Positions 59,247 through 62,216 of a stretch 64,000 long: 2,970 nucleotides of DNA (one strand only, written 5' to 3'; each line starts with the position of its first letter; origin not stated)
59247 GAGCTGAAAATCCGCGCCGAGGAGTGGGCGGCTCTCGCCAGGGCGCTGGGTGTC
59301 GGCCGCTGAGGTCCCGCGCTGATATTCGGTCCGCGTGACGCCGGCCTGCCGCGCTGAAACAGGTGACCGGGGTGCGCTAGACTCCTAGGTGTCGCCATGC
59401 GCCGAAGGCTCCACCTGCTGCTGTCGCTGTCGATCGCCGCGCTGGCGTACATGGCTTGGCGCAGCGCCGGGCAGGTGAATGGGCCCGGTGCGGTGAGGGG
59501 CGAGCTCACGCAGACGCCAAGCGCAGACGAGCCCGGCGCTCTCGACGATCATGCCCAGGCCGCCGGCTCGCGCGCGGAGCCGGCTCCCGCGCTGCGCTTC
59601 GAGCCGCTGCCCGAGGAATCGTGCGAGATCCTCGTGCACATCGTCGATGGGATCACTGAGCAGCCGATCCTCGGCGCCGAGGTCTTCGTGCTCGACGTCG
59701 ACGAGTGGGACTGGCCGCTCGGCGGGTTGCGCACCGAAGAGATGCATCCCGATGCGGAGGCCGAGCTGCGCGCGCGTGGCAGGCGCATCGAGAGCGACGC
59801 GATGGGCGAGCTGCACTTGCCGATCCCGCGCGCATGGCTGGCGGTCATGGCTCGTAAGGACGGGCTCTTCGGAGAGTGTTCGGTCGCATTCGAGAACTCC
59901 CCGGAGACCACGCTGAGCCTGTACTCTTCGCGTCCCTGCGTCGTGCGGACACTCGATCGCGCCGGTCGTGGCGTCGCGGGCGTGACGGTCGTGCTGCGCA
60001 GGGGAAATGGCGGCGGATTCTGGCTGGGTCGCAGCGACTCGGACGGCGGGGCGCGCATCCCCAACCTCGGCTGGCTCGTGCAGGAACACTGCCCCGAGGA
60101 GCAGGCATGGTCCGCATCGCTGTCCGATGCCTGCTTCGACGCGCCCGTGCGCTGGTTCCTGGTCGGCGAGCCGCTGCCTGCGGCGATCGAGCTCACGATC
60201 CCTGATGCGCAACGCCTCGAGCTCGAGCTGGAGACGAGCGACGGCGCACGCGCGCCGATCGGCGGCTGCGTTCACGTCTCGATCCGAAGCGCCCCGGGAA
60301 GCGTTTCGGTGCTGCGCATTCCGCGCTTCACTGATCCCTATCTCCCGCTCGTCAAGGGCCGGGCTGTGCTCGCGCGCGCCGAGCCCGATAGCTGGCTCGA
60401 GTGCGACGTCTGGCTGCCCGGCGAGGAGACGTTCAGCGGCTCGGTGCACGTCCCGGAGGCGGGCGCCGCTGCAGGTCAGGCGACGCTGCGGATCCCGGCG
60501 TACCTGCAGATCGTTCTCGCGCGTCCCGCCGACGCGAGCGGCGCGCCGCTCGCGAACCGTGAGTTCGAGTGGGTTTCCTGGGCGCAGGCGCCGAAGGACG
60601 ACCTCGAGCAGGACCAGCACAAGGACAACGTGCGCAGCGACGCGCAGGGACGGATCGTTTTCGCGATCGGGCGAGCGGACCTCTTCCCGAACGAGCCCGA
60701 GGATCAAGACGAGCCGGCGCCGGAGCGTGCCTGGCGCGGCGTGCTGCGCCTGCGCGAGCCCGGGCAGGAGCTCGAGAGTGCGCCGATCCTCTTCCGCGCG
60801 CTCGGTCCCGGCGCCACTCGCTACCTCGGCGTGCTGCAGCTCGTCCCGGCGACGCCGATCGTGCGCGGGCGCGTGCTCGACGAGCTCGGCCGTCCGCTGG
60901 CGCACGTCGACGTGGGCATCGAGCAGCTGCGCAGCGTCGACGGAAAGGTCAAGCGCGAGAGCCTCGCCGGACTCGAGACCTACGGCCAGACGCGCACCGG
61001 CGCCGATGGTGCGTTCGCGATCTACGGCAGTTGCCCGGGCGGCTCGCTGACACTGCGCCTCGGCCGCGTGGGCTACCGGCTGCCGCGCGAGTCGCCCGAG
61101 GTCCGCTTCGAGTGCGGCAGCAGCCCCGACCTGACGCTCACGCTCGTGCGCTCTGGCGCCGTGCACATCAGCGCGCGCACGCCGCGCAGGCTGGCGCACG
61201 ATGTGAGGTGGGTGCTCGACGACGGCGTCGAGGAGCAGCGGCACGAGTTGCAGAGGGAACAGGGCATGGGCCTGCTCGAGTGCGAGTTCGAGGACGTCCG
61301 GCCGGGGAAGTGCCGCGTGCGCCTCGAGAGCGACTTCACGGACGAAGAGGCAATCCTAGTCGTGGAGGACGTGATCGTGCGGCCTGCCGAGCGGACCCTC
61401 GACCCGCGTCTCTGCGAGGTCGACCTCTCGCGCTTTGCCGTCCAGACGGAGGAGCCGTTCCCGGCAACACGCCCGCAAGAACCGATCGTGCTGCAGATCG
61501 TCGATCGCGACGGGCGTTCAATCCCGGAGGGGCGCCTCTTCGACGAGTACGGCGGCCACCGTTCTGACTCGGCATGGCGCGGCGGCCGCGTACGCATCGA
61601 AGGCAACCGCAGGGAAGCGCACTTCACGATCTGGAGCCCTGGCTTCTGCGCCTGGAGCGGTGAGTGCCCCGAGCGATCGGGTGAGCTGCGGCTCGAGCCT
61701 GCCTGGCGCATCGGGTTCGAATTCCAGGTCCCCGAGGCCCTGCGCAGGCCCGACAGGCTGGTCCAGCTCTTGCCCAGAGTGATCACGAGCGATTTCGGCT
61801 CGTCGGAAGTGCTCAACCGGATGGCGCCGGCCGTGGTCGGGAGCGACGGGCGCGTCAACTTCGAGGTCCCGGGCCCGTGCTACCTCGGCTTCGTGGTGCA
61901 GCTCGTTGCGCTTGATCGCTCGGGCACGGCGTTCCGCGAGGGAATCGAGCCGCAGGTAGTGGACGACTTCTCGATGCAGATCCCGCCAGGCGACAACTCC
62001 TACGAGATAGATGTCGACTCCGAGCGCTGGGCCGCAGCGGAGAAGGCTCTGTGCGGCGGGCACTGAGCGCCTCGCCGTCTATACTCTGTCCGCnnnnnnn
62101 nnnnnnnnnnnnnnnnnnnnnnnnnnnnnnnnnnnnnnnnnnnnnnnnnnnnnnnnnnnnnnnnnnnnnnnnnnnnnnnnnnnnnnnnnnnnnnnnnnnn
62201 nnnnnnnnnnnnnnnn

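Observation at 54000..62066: Tandem triplication of ~870-890-aa signal-anchored repeat proteins (B1-B2-B3) with no recognisable catalytic motif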

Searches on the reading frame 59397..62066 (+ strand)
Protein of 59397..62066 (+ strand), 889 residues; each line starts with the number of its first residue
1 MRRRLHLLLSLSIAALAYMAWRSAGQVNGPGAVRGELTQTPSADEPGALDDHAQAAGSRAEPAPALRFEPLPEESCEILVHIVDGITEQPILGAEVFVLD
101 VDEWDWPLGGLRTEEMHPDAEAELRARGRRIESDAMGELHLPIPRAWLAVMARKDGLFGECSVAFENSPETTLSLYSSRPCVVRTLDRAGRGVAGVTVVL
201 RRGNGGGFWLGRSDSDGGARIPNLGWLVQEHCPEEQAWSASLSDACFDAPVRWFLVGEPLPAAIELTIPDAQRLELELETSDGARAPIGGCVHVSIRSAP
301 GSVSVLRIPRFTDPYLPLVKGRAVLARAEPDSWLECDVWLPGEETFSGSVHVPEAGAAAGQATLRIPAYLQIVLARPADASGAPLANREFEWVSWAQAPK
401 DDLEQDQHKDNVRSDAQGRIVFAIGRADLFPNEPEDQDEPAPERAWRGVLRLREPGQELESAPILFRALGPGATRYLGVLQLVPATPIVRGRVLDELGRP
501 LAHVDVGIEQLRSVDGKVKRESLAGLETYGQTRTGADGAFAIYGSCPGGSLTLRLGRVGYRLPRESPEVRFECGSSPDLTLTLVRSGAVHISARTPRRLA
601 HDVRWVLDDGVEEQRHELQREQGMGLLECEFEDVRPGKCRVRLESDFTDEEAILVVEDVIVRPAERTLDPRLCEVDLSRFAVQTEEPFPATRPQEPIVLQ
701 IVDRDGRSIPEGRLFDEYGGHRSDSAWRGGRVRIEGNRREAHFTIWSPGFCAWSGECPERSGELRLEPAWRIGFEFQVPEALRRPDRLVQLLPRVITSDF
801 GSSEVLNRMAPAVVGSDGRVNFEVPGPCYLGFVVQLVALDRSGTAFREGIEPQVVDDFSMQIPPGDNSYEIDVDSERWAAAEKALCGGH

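Call 9: search_protein_families(library=pfam, max_evalue=1, proteins=[window:59397-62063:+])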
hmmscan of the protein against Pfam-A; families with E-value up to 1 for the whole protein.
window:59397-62063:+ (889 aa): 3 families
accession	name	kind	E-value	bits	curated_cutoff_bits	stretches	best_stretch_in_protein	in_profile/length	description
PF13620.12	CarboxypepD_reg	-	3e-10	40.8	32.3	1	489-583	2-81/82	Carboxypeptidase regulatory-like domain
PF25020.1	TTR_TEN1-4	-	0.00033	21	27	1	488-563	8-67/86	Teneurin TTR-like domain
PF24107.1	DUF7382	-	0.17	12.2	27.4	0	183-219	24-62/65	Domain of unknown function (DUF7382)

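Call 10: search_protein_families(library=ncbifam, max_evalue=1, proteins=[window:59397-62063:+])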
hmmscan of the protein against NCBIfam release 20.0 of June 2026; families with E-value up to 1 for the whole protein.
window:59397-62063:+ (889 aa): 0 families

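Call 13: find_encoding_contigs(protein=window:59397-62066:+, flank=10000, max_places=6)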
Protein window:59397-62066:+ (889 aa): no gene with exactly this product is on record in the collection.

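Call 14: find_homologous_proteins(query=window:59397-62063:+, max_evalue=0.001)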
Query window:59397-62063:+ (889 aa): 3 proteins with E <= 0.001 among 8000 candidates.
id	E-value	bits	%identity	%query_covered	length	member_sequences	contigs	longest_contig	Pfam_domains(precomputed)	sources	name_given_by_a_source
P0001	0.0e+0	1281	66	100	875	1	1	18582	PF13620.13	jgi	-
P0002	6.6e-233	794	49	96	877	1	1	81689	PF13620.13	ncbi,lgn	-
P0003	1.8e-223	763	47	92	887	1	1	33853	PF13620.13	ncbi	-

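Call 15: find_encoding_contigs(protein=P0001, flank=10000)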
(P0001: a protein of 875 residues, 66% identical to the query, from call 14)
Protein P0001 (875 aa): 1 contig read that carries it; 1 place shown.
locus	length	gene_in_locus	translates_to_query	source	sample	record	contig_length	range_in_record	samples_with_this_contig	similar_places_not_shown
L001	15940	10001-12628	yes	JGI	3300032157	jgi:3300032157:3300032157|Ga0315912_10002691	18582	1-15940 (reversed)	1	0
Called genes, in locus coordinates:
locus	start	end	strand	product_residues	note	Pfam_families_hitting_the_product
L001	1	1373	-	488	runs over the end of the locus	PF00724:Oxidored_FMN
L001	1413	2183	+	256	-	PF00106:adh_short, PF01370:Epimerase (weak), PF08659:KR, PF13460:NAD_binding_10 (faint), PF13561:adh_short_C2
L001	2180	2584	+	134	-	PF01042:Ribonuc_L-PSP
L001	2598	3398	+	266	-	PF00378:ECH_1, PF16113:ECH_2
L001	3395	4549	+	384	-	PF02770:Acyl-CoA_dh_M, PF00441:Acyl-CoA_dh_1, PF08028:Acyl-CoA_dh_2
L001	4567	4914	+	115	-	PF06999:Suc_Fer-like (weak)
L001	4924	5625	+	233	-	-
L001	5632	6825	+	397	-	PF00266:Aminotran_5, PF22580:KYNU_C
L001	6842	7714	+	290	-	PF00069:Pkinase, PF07714:PK_Tyr_Ser-Thr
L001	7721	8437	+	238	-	-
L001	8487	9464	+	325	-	PF08240:ADH_N, PF00107:ADH_zinc_N, PF13602:ADH_zinc_N_2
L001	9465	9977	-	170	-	PF11008:DUF2846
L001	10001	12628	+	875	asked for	PF13620:CarboxypepD_reg (faint)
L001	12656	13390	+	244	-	PF01261:AP_endonuc_2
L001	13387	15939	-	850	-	?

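Call 16: find_encoding_contigs(protein=P0002, flank=10000)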
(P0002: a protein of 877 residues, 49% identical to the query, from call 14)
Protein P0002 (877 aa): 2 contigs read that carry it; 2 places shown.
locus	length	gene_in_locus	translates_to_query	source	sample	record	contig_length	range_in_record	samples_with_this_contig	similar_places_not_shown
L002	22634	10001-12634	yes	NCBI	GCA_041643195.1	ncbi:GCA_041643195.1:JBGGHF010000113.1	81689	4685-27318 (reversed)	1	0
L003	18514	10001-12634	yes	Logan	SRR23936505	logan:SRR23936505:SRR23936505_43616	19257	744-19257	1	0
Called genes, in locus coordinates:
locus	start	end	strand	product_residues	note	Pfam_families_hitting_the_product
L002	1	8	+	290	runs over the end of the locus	PF00069:Pkinase, PF07714:PK_Tyr_Ser-Thr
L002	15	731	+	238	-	-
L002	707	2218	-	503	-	PF17899:Peptidase_M61_N, PF05299:Peptidase_M61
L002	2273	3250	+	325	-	PF08240:ADH_N, PF00107:ADH_zinc_N, PF13602:ADH_zinc_N_2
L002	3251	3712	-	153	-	PF11008:DUF2846 (weak)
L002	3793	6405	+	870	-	PF13620:CarboxypepD_reg (faint)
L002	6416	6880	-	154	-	PF11008:DUF2846 (faint)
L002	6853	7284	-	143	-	PF11008:DUF2846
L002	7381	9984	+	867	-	PF13620:CarboxypepD_reg (faint)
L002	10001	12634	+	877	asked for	PF13620:CarboxypepD_reg (faint)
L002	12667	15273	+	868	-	PF13620:CarboxypepD_reg (faint)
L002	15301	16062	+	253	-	PF01261:AP_endonuc_2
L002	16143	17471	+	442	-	PF23727:Beta-prop_FAM234A_B (faint), PF13517:FG-GAP_3 (faint)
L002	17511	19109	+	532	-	PF00501:AMP-binding, PF13193:AMP-binding_C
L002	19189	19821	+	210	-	-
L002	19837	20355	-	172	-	PF13302:Acetyltransf_3, PF00583:Acetyltransf_1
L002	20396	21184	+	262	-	PF02633:Creatininase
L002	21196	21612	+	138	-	PF13279:4HBT_2, PF03061:4HBT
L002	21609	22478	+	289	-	PF02219:MTHFR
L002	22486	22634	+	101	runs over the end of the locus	-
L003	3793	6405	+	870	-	PF13620:CarboxypepD_reg (faint)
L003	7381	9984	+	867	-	PF13620:CarboxypepD_reg (faint)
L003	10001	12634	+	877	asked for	PF13620:CarboxypepD_reg (faint)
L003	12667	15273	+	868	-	PF13620:CarboxypepD_reg (faint)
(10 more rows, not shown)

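Call 17: find_encoding_contigs(protein=P0003, flank=10000)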
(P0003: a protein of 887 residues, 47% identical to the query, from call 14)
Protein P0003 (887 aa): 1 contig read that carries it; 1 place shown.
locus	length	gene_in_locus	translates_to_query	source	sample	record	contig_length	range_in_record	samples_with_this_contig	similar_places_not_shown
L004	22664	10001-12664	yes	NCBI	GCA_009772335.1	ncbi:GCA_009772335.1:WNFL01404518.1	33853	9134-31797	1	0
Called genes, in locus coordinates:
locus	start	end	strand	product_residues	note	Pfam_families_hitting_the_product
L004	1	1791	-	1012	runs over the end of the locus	-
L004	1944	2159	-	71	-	-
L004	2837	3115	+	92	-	PF22580:KYNU_C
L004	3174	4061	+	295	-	PF00069:Pkinase, PF07714:PK_Tyr_Ser-Thr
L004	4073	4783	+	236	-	-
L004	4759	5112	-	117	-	-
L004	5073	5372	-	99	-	PF17899:Peptidase_M61_N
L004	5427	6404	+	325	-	PF08240:ADH_N, PF00107:ADH_zinc_N, PF13602:ADH_zinc_N_2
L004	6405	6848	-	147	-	PF11008:DUF2846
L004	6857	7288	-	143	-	PF11008:DUF2846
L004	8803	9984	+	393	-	PF13620:CarboxypepD_reg (faint)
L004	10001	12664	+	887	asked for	PF13620:CarboxypepD_reg (faint)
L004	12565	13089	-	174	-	-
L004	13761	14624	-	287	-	-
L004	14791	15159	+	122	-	-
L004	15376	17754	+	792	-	PF13620:CarboxypepD_reg (faint)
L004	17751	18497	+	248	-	PF01261:AP_endonuc_2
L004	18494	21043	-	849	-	PF04542:Sigma70_r2, PF08281:Sigma70_r4_2, PF04545:Sigma70_r4 (faint), PF02369:Big_1 (faint), PF00775:Dioxygenase_C (faint), PF13715:CarbopepD_reg_2 (faint), PF15976:CooC_C (faint), PF13620:CarboxypepD_reg (weak), +1 more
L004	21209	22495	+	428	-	PF13517:FG-GAP_3 (faint), PF01839:FG-GAP (faint), PF23727:Beta-prop_FAM234A_B (faint)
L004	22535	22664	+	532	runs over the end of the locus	PF00501:AMP-binding, PF13193:AMP-binding_C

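Call 22: find_related_loci(query=A2, collection=genome_contigs, flank=10000)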
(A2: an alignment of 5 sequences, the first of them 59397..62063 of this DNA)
Query A2 (889 aa) in genome_contigs; peptide patterns used: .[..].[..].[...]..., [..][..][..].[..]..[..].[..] (x = any residue, [..] = any of these).
180 stretches matched a pattern, but none encodes a relative of the query by tblastn (E <= 1e-3).

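Call 37: predict_structure(alignment_id=A2)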
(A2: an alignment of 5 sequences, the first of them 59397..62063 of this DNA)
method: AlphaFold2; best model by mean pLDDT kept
length: 889 residues; sequences in the alignment: 5
mean_pLDDT: 69.0   pTM: 0.40
mean pLDDT of the five models: 69.0, 68.2, 63.3, 63.2, 57.6
residues with pLDDT >= 90: 56; 70-90: 458; 50-70: 218; < 50: 157
segments of 3 or more residues with pLDDT < 50: 1-3, 20-74, 105-117, 203-205, 231-237, 244-260, 297-313, 515-530, 621-623, 683-694, 846-850
pLDDT, mean of each block of 10 residues (from residue 1): 53 58 31 23 25 29 36 61 82 81 47 44 72 77 72 81 68 78 66 71 55 77 63 46 40 34 54 79 84 59 35 62 72 78 78 62 86 89 87 73 63 85 74 53 72 78 76 81 84 90 80 47 42 79 70 84 80 83 91 72 84 76 66 90 75 86 88 77 37 62 88 73 72 67 84 77 85 84 80 76 61 82 80 80 50 71 80 81 64
secondary structure, 60 per line:
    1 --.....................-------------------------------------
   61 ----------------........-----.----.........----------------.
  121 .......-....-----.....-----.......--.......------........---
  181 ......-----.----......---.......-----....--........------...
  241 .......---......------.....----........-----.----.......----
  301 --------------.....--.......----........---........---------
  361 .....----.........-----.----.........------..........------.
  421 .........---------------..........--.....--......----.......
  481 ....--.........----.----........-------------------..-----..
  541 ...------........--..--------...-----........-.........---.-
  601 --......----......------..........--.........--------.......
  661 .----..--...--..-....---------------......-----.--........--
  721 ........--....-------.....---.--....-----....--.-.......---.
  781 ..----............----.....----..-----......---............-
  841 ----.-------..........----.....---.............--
elements in order (helices of 4 or more, strands of 3 or more residues): H3-23 E77-84 E95-100 H120-127 E129-132 E138-142 E148-154 E157-163 E170-177 E181-186 E197-202 E206-212 E218-221 H224-231 E238-242 H243-247 H251-256 E263-267 E272-279 E290-296 E315-319 E322-328 E333-340 E344-351 E361-365 E370-378 E389-397 E404-413 E420-425 H426-429 E445-454 E457-461 H466-469 E474-484 E487-495 E505-512 E539-543 E550-557 E570-572 E578-585 E587-595 E603-608 E613-618 E625-634 E637-645 E654-661 E697-702 E711-718 E721-728 E731-734 E742-746 E753-756 E762-765 E770-776 E787-798 H803-807 E819-824 E828-839 E853-862 E867-871 H875-887

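Call 40: search_solved_structures(query=A2, max_evalue=1)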
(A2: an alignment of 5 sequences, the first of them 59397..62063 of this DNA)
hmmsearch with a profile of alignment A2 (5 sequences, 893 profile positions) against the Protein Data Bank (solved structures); distinct sequences matched with E-value up to 1: 2.
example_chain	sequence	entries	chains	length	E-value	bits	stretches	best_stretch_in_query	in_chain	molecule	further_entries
1olr_A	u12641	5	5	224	0.2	12.5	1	710-760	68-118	ENDO-BETA-1,4-GLUCANASE | ENDOGLUCANASE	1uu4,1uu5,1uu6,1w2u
3cwc_A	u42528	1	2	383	0.24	12.2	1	496-570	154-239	Putative glycerate kinase 2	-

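Call 41: fold_search(model_id=the predicted structure, library=pdb)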
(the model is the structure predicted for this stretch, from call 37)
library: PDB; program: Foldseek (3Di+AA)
matches with E <= 10: 1052; with E <= 0.001: 102
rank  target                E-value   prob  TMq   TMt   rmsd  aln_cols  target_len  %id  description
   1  6fwv_A                2.5e-10  1.00  0.10  0.16  36.0       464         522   10  The Bacillus anthracis TIE protein (released 2018-08-08)
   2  6fwv_B                3.9e-10  1.00  0.10  0.15  36.5       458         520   10  The Bacillus anthracis TIE protein (released 2018-08-08)
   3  7vcr_A                3.5e-09  1.00  0.10  0.16  38.1       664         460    9  Crystal Structure of PitA fragment from pilus islet-2 of Streptococcus oralis (released 2022-06-01)
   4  7w6b                  3.7e-09  1.00  0.10  0.11  38.8       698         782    9  Crystal Structure of PitA from pilus islet-2 of Streptococcus oralis (released 2022-06-01)
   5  5xya                  4.9e-09  1.00  0.11  0.08  28.4       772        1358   10  Crystal structure of a serine protease from Streptococcus species (released 2018-08-08)
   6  7vcr_B                6.6e-09  1.00  0.10  0.17  37.7       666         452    9  Crystal Structure of PitA fragment from pilus islet-2 of Streptococcus oralis (released 2022-06-01)
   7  7vcn_B                6.9e-09  1.00  0.09  0.16  31.7       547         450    9  Crystal Structure of PitA fragment from pilus islet-2 of Streptococcus oralis with Tb-Xo4 (released 2022-07-13)
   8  5xyr                  1.3e-08  1.00  0.11  0.08  28.3       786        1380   10  Crystal structure of a serine protease from Streptococcus species (released 2018-08-08)
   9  6tav_C                2.5e-08  0.95  0.08  0.07  33.9       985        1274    8  Crystal structure of endopeptidase-induced alpha2-macroglobulin (released 2021-05-12)
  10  6vjb                  5.1e-08  1.00  0.11  0.08  27.5       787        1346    9  Crystal structure of a catalytically inactive CXC Chemokine-degrading protease SpyCEP from Streptococcus pyogenes (released 2020-04-15)
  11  8s3o_A                8.8e-08  0.96  0.09  0.07  27.4       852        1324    7  Structure of native human CD109 (released 2025-03-05)
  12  8f70                  2.4e-07  0.99  0.08  0.11  39.1       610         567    6  Identification of an Immunodominant region on a Group A Streptococcus T-antigen Reveals Temperature-Dependent Motion in  (released 2023-03-08)
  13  3rkp_A                3.1e-07  1.00  0.09  0.20  22.2       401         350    8  Crystal structure of BcpA*(D312A), the major pilin subunit of Bacillus cereus (released 2012-05-30)
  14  9ijj_h                3.8e-07  0.60  0.07  0.05  59.0      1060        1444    8  In situ structure of the central apparatus in mouse sperm axoneme. (released 2025-06-04)
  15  3rkp_B                5.1e-07  1.00  0.09  0.19  22.0       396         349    8  Crystal structure of BcpA*(D312A), the major pilin subunit of Bacillus cereus (released 2012-05-30)
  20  6tav_B                9.2e-07  0.85  0.09  0.07  34.7       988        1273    8  Crystal structure of endopeptidase-induced alpha2-macroglobulin (released 2021-05-12)
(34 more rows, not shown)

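Call 42: search_protein_representatives(alignment_id=A2)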
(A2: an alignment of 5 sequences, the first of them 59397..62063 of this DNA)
Query: 5 sequences, 893 profile positions. Proteins with E-value up to 0.001 (for the whole library): 1389; up to 1e-10: 468; up to 1e-30: 33. The best 150 are listed.
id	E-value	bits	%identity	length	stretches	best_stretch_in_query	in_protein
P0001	0.0e+00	1487.6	-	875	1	1-893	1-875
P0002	0.0e+00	1484.6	-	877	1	1-892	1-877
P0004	0.0e+00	1209.6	-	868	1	1-892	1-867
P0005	1.0e-250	850.7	-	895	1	1-893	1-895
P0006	6.1e-199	679.3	-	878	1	43-893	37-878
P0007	1.1e-197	675.2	-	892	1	15-892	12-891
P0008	1.2e-197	675.0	-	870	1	1-891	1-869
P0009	6.9e-189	646.1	-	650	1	250-891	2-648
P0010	9.1e-186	635.7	-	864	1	40-891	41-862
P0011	1.8e-180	618.2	-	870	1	10-893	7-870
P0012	3.9e-160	550.9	-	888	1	6-891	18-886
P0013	4.0e-133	461.5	-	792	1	81-720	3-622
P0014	1.2e-105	370.6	-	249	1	646-892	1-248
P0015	2.4e-93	329.9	-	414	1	480-889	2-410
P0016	5.0e-89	315.6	-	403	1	1-388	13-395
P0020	7.3e-61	222.4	-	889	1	2-879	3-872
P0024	2.5e-53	197.5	-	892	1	4-885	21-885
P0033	2.3e-31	124.8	-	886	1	4-884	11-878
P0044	2.0e-27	111.8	-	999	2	458-712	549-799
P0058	6.2e-24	100.2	-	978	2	458-710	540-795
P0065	1.0e-22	96.2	-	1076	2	11-239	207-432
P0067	1.6e-22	95.6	-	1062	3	9-287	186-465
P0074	5.5e-22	93.8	-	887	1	5-703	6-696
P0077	6.4e-22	93.6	-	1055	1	5-701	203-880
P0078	7.9e-22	93.3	-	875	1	1-891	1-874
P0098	2.2e-20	88.5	-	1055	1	84-771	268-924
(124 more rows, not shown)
